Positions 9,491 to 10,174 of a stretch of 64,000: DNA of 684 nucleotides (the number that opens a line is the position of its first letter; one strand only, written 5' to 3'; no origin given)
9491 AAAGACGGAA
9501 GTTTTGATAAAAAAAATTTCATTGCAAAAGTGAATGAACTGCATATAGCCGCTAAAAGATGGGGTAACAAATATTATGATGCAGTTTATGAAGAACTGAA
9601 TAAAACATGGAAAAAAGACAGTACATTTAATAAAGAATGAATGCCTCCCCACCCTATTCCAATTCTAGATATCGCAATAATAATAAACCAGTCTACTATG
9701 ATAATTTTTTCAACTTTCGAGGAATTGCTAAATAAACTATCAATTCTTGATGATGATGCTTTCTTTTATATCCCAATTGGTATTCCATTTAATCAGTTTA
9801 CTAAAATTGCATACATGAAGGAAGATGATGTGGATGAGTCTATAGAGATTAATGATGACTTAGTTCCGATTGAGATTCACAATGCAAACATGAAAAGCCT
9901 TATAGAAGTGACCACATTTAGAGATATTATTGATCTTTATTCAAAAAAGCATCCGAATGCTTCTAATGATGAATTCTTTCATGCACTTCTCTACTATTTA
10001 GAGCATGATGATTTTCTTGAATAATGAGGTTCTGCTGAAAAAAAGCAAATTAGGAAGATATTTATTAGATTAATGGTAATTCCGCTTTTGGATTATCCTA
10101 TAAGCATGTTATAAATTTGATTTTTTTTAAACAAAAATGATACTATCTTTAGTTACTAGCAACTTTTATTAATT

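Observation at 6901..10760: AT-rich island of small orphan ORFs including an Imm22-like gene: candidate orphan-immunity (acquired interbacterial defence-like) array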

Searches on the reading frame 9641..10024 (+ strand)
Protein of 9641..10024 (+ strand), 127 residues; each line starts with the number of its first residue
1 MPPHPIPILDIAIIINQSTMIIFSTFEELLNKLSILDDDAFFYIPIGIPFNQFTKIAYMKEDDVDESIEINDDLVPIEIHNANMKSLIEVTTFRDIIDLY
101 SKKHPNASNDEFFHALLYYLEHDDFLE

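Call 3: search_protein_families(library=pfam, proteins=[window:9641-10024:+], max_evalue=1)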
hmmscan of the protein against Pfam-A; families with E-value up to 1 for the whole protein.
window:9641-10024:+ (127 aa): 1 family
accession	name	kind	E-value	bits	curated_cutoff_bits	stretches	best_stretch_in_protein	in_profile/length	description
PF24832.1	DUF7716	-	4.6e-12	46.6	26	1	26-127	4-101/102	Domain of unknown function (DUF7716)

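Call 6: search_protein_families(library=ncbifam, proteins=[window:9641-10024:+], max_evalue=0.1)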
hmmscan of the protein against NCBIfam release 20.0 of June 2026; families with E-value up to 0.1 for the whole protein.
window:9641-10024:+ (127 aa): 0 families

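Call 42: search_protein_families(library=padloc, proteins=[window:9641-10024:+], max_evalue=0.01)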
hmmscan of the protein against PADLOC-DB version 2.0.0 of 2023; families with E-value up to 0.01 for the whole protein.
window:9641-10024:+ (127 aa): 0 families

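Call 56: search_protein_families(library=pfam, proteins=[L137:7576-7986:+, L139:7208-7987:+, L146:2410-3189:+, L137:7067-7372:+, L137:8527-9183:+, L137:9196-9498:+, L137:10382-10756:+, L140:6342-7139:+, L140:8431-8739:+, L137:1464-2792:+], max_evalue=0.1)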
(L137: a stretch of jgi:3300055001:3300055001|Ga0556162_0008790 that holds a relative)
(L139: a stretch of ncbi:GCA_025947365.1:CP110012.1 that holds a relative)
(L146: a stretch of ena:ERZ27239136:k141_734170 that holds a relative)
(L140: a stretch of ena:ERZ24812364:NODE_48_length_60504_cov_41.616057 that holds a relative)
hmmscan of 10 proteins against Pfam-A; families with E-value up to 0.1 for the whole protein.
L137:7576-7986:+ (136 aa): 0 families

L139:7208-7987:+ (259 aa): 1 family
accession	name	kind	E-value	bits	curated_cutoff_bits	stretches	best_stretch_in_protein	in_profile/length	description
PF03527.20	RHS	-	3.8e-05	23.9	27.9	1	30-60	6-36/38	RHS protein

L146:2410-3189:+ (259 aa): 2 families
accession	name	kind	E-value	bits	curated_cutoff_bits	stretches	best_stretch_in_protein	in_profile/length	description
PF03527.20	RHS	-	6.3e-06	26.4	27.9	1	30-60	6-36/38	RHS protein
PF20749.2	DUF6833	-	0.081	13.1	26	0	206-235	27-57/57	Domain of unknown function (DUF6833)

L137:7067-7372:+ (101 aa): 0 families

L137:8527-9183:+ (218 aa): 2 families
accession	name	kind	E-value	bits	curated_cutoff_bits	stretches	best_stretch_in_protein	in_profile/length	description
PF02267.23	Rib_hydrolayse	-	6.6e-05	22.8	25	1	91-190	64-175/241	ADP-ribosyl cyclase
PF17780.6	OCRE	-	0.021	15.3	24.7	1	14-43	12-43/52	OCRE domain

L137:9196-9498:+ (100 aa): 1 family
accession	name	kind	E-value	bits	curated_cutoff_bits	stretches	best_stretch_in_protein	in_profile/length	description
PF15603.11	Imm74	-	0.051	14.1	27.1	1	50-85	33-71/80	Immunity protein 74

L137:10382-10756:+ (124 aa): 0 families

L140:6342-7139:+ (265 aa): 0 families

L140:8431-8739:+ (102 aa): 1 family
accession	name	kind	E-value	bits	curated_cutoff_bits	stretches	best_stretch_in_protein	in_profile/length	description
PF15565.11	Imm30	-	0.06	13.9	27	1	16-97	8-92/98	Immunity protein 30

L137:1464-2792:+ (442 aa): 0 families

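Call 67: search_dna_similar(query=window:9698-10021:+, collection=plasmids, mode=protein, max_evalue=0.001, max_rows=15)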
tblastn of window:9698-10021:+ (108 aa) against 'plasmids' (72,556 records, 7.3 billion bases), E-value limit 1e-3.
Records with a match: 1; places in all: 1; records where one place covers at least 80% of the query: 1.
Best place of each record, by identity: <60% 1.
By first word of the organism name: Ralstonia 1.
By predicted mobility (MOB-suite, as given by PLSDB): non-mobilizable 1.
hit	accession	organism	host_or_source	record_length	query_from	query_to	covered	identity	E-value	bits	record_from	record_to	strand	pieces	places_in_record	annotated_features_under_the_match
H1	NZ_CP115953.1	Ralstonia solanacearum CFBP2957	Solanum lycopersicum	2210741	1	108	100%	31.5%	2e-5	48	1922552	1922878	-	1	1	none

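Call 69: get_annotated_region(hit=H1, flank=6000)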
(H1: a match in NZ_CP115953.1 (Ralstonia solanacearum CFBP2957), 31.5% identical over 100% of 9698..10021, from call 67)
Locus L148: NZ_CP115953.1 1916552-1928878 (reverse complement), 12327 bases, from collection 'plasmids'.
description: Ralstonia solanacearum CFBP2957 plasmid pmega, complete sequence
organism: Ralstonia solanacearum CFBP2957 (NCBI taxid 859656)
taxonomy: Bacteria; Pseudomonadota; Betaproteobacteria; Burkholderiales; Burkholderiaceae; Ralstonia; Ralstonia solanacearum; Ralstonia solanacearum CFBP2957
host: -; source: Solanum lycopersicum; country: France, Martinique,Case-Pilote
typing (MOB-suite, as given by PLSDB): non-mobilizable
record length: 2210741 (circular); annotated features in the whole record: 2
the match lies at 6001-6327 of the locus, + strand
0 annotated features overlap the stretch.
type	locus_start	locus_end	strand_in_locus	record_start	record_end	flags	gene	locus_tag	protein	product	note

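Call 73: search_protein_families(library=pfam, proteins=[L148:602-5260:+, L148:5257-5892:+, L148:6001-6336:+, L148:6358-7218:+, L148:7354-7758:+, L148:7795-8865:+], max_evalue=0.01)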
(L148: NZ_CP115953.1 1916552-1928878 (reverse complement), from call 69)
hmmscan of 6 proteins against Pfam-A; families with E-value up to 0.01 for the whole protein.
L148:602-5260:+ (1552 aa): 7 families
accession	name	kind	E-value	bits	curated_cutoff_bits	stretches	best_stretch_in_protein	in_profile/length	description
PF05593.20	RHS_repeat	-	1.8e-82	270.9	22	12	757-793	1-37/38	RHS Repeat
PF25799.1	prePAAR_I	-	3.2e-25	88.6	25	1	121-178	1-57/57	Class I prePAAR effector Rhs1 motif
PF20148.4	DUF6531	-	1.5e-20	73.8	24.1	1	353-428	1-74/74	Domain of unknown function (DUF6531)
PF05488.18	PAAR_motif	-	5.1e-17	62.3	27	1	194-261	5-69/70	PAAR motif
PF03527.20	RHS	-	2.6e-16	59.6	27.9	1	1312-1345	1-34/38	RHS protein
PF14412.12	AHH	-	9.1e-09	35.7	22.3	1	1432-1510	13-88/111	A nuclease family of the HNH/ENDO VII superfamily with conserved AHH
PF15283.12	DUF4595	-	0.0025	18.2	34.2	0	770-798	73-101/202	Domain of unknown function (DUF4595) with porin-like fold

L148:5257-5892:+ (211 aa): 0 families

L148:6001-6336:+ (111 aa): 1 family
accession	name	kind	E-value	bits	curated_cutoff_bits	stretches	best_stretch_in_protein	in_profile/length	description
PF24832.1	DUF7716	-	2.5e-13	50.7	26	1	8-107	5-99/102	Domain of unknown function (DUF7716)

L148:6358-7218:+ (286 aa): 1 family
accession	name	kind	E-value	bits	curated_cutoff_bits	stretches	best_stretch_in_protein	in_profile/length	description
PF03781.23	FGE-sulfatase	-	2.2e-06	28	23.3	1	145-221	101-194/255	Sulfatase-modifying factor enzyme 1-like domain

L148:7354-7758:+ (134 aa): 0 families

L148:7795-8865:+ (356 aa): 0 families
